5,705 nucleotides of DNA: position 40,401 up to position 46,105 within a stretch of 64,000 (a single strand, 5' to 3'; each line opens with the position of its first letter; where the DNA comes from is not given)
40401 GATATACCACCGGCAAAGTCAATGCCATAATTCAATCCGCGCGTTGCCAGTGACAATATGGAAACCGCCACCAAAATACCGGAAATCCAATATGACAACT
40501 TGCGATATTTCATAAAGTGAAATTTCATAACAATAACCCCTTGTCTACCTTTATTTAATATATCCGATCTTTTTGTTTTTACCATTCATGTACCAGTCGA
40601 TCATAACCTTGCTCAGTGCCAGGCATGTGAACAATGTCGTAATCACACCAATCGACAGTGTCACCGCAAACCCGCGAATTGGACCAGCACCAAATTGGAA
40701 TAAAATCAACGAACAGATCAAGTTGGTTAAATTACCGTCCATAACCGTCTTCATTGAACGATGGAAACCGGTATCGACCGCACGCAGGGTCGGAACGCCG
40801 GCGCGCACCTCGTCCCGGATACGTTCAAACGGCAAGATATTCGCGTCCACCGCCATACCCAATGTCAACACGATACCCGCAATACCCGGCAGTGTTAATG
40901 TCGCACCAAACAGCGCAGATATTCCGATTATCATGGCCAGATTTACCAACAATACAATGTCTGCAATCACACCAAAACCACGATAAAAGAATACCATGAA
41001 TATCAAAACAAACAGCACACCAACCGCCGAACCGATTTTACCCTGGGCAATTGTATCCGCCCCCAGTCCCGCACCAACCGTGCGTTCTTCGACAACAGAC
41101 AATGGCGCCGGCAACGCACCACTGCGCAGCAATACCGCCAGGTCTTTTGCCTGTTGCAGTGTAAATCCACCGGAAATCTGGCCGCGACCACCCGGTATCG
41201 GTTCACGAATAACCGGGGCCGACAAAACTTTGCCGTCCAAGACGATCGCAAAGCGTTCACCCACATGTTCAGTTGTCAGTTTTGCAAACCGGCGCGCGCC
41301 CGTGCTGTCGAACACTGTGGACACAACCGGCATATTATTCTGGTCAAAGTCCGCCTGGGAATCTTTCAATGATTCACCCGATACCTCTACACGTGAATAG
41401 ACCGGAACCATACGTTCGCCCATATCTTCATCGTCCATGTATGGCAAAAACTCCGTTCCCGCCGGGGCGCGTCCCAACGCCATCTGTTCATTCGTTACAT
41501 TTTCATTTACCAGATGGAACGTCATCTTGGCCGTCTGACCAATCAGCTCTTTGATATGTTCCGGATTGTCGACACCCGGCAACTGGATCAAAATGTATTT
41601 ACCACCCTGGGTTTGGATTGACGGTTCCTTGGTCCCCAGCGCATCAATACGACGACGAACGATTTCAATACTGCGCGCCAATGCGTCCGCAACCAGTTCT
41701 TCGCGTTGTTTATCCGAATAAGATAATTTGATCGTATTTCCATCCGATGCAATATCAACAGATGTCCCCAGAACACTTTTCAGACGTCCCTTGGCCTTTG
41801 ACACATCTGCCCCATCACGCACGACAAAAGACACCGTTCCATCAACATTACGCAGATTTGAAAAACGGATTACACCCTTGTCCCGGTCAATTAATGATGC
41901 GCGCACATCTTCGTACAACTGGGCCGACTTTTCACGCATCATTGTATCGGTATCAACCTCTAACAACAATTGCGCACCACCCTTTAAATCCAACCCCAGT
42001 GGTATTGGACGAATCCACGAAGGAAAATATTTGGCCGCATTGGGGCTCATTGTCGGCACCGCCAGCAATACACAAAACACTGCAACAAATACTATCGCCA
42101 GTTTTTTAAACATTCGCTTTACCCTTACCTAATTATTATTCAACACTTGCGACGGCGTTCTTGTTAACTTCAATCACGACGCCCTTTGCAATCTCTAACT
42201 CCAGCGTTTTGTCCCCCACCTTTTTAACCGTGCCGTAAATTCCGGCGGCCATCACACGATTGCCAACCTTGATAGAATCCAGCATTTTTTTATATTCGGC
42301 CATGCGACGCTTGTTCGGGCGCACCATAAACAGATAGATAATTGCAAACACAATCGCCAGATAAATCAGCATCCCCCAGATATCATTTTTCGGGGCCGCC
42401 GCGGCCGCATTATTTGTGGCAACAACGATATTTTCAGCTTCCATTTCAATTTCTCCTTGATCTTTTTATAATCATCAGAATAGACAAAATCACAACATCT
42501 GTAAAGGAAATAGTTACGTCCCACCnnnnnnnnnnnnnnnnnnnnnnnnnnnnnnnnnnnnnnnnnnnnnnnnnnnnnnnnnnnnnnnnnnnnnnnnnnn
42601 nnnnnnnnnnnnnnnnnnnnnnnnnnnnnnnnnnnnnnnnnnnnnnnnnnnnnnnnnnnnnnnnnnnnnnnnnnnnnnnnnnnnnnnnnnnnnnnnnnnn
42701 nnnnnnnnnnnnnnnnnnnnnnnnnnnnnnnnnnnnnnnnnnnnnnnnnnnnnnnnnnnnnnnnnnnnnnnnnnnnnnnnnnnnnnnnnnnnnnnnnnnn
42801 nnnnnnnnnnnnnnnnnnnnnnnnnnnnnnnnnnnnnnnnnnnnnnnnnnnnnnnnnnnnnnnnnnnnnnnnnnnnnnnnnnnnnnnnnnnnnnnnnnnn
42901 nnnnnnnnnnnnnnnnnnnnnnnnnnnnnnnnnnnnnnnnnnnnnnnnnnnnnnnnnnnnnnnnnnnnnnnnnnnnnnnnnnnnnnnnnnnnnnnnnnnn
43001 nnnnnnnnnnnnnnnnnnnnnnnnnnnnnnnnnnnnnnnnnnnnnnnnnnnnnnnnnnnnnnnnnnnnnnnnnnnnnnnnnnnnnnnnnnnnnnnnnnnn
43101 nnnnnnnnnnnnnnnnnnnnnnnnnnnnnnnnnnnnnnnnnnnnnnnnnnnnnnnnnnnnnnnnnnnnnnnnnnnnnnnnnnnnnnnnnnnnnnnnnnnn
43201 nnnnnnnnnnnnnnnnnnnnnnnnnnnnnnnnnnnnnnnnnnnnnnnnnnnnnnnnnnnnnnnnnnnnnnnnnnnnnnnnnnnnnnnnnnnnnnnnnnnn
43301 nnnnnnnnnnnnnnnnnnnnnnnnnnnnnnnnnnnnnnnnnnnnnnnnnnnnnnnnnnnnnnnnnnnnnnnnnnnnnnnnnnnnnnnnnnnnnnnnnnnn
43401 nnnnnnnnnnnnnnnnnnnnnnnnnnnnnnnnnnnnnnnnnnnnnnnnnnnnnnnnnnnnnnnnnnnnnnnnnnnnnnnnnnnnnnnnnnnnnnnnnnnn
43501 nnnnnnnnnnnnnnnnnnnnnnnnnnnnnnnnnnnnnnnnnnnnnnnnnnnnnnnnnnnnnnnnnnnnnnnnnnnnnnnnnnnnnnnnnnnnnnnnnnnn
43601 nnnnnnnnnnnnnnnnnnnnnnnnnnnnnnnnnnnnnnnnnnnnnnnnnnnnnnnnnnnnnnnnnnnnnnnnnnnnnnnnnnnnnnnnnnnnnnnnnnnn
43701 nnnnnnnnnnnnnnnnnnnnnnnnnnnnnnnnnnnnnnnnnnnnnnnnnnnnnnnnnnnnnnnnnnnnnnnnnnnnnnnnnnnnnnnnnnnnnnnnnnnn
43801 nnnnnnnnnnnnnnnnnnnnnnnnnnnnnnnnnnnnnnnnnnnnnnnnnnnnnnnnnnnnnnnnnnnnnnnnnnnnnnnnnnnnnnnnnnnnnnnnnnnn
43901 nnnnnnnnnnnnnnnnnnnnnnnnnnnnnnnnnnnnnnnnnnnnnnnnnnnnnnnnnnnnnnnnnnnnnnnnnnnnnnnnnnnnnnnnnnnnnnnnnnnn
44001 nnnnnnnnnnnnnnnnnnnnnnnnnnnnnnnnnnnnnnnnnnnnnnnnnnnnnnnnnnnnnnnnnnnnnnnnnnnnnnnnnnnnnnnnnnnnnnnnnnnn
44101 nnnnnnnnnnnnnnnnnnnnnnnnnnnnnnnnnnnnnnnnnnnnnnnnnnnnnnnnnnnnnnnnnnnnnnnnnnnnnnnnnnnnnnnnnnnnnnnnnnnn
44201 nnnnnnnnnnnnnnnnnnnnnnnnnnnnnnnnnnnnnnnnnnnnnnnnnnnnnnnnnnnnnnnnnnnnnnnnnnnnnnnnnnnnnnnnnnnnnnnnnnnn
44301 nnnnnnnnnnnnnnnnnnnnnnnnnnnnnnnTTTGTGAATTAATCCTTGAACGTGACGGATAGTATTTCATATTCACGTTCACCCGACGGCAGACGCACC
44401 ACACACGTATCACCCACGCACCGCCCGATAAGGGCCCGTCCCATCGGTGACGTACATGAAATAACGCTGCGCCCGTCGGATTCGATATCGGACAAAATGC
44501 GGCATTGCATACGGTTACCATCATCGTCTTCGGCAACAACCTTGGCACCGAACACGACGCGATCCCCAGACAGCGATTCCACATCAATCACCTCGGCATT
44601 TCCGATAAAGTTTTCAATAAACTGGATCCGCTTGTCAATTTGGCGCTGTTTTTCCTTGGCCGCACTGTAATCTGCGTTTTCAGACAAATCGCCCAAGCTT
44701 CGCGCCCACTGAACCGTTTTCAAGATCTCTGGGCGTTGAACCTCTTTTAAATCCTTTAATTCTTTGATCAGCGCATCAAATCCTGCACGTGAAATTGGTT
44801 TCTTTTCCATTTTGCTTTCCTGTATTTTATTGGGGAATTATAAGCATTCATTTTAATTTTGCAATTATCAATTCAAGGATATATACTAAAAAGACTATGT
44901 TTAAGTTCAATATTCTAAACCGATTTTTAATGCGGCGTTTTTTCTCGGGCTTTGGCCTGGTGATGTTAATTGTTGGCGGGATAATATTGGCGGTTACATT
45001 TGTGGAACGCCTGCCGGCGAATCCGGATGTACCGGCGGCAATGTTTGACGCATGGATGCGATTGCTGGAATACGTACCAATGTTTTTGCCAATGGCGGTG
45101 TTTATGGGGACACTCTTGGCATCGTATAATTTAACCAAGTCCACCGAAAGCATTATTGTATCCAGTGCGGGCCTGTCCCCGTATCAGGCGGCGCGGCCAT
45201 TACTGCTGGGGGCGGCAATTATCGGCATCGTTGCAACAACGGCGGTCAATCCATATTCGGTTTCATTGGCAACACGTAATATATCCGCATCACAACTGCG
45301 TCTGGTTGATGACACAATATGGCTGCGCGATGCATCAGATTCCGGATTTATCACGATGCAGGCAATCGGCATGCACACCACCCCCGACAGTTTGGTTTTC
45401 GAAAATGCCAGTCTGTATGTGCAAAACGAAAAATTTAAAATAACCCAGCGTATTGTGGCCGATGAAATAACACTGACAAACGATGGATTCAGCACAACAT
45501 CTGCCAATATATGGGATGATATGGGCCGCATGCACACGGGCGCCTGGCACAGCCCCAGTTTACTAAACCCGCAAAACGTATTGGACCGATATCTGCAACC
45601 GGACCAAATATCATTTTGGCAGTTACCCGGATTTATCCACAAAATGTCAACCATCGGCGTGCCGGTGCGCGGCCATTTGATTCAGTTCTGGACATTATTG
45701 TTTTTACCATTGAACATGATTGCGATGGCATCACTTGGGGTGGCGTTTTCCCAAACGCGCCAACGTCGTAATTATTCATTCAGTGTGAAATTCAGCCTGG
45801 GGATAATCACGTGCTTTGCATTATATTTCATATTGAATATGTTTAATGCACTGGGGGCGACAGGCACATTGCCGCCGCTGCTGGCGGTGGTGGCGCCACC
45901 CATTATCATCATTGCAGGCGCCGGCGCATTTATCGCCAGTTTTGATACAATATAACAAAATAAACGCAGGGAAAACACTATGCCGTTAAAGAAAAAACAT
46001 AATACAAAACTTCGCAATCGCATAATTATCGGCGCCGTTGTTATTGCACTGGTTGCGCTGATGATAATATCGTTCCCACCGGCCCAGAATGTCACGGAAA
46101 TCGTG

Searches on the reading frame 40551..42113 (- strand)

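Call 17: search_protein_families(library=pfam, proteins=[window:40551-42113:-], max_evalue=0.01)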
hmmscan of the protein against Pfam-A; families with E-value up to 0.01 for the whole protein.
window:40551-42113:- (520 aa): 5 families
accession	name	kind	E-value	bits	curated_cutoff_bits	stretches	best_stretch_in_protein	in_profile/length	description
PF22599.2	SecDF_P1_head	-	1.9e-38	131.3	27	1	230-336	8-114/114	SecDF, P1 head subdomain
PF21760.3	SecD_1st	-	8e-25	86.5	27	1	146-204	2-60/60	Protein translocase subunit SecDF, P1 domain, N-terminal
PF02355.23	SecD_SecF_C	-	1.5e-13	51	20.5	1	340-507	15-185/189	Protein export membrane protein SecD/SecF, C-terminal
PF07549.19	Sec_GG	-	2.6e-05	24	20.3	1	34-56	5-27/28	SecD/SecF GG Motif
PF03176.21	MMPL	-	0.0024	17.3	20.5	1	358-500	145-294/333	MMPL family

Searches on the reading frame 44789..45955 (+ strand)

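Call 73: search_protein_families(library=pfam, proteins=[window:44789-45955:+], max_evalue=0.001)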
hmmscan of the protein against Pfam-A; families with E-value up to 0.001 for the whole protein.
window:44789-45955:+ (388 aa): 1 family
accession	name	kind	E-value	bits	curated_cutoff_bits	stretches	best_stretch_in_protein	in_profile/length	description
PF03739.19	LptF_LptG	-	1.7e-36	126.5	27.9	1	45-380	1-349/353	Lipopolysaccharide export system permease LptF/LptG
